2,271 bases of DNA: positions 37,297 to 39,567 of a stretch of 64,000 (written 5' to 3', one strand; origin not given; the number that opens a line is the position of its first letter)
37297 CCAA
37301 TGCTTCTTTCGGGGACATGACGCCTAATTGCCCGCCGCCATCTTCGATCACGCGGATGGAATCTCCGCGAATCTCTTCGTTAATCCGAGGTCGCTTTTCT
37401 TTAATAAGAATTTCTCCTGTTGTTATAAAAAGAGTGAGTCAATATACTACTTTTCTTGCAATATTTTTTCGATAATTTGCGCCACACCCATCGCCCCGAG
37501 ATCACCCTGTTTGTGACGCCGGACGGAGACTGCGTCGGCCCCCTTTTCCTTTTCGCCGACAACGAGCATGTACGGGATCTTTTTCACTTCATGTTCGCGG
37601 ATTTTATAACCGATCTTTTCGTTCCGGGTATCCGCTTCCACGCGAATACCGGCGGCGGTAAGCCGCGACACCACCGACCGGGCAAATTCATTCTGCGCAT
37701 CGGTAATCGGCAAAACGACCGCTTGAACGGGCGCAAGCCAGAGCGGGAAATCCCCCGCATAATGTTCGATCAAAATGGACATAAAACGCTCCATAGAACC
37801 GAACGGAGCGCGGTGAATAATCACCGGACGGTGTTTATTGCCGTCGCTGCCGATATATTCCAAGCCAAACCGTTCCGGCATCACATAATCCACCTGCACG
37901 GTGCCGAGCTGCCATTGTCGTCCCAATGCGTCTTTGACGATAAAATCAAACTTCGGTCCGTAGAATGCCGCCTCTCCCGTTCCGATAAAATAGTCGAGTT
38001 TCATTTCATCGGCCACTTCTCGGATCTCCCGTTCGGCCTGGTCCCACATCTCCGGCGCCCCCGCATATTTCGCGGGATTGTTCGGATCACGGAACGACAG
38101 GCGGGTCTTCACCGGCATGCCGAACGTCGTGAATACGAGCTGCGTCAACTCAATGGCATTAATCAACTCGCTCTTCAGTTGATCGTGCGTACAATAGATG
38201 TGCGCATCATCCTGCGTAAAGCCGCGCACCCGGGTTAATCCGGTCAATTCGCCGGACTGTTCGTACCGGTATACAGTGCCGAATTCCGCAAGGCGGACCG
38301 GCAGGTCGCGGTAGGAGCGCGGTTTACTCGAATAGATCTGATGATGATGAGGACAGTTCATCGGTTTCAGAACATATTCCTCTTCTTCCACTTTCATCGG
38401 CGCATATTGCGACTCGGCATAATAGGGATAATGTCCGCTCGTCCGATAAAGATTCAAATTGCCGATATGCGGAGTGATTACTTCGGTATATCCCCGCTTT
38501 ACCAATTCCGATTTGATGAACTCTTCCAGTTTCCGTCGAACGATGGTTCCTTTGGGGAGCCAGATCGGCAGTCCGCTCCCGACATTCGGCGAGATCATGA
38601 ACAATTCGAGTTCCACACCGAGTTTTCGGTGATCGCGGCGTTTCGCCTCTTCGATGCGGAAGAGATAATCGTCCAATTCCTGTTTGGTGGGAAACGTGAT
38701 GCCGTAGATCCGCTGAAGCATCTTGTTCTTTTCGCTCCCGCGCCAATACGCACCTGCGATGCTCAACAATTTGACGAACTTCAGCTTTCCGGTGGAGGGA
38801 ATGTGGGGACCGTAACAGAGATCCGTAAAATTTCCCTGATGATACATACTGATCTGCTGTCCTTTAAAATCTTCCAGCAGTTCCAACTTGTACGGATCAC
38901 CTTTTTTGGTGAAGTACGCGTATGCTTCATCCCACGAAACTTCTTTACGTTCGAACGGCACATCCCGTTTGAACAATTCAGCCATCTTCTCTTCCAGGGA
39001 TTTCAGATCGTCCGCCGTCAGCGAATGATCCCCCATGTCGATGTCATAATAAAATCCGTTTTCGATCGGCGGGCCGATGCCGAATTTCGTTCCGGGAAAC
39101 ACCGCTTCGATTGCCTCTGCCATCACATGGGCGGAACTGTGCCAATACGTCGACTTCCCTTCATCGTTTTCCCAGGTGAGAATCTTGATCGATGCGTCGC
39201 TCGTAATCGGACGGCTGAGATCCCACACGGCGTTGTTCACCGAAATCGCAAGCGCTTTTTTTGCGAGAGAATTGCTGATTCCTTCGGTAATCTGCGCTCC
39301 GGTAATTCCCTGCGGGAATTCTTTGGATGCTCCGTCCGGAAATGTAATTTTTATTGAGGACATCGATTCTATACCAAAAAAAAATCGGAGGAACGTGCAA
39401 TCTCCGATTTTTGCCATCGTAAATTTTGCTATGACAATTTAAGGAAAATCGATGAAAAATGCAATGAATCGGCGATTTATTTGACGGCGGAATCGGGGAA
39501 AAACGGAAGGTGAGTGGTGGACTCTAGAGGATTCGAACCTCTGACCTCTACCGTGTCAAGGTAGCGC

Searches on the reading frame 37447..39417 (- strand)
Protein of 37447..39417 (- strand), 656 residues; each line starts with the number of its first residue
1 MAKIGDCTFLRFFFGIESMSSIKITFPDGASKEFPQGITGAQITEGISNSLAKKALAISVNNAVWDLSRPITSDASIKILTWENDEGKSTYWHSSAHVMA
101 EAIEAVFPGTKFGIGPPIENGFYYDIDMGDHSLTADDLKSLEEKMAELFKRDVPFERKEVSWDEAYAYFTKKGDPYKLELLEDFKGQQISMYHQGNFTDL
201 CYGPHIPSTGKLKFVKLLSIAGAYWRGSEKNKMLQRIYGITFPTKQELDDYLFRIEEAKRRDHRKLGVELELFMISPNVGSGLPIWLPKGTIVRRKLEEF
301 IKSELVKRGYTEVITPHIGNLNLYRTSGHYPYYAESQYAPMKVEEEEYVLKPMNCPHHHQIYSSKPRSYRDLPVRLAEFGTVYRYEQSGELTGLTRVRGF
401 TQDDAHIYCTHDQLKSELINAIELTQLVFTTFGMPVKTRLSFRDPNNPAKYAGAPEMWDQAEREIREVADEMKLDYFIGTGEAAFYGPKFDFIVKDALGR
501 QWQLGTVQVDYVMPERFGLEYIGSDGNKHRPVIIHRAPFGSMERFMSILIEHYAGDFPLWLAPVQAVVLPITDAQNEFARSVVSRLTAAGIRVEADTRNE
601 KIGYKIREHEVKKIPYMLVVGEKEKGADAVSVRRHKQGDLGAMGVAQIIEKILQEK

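Call 18: search_protein_families(library=pfam, proteins=[window:37447-39417:-], max_evalue=0.001)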
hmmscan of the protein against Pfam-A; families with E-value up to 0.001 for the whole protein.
window:37447-39417:- (656 aa): 4 families
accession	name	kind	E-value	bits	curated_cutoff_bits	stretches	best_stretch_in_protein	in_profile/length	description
PF00587.30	tRNA-synt_2b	-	5e-47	160.7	29.3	1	344-553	7-179/179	tRNA synthetase class II core domain (G, H, P, S and T)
PF03129.25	HGTP_anticodon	-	2.7e-22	79.2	21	1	565-654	1-93/94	Anticodon binding domain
PF07973.19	tRNA_SAD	-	5.3e-15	55.6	24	1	189-238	1-44/44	Threonyl and Alanyl tRNA synthetase second additional domain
PF02824.27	TGS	-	9.3e-10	38.8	22.2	1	22-81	1-60/60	TGS domain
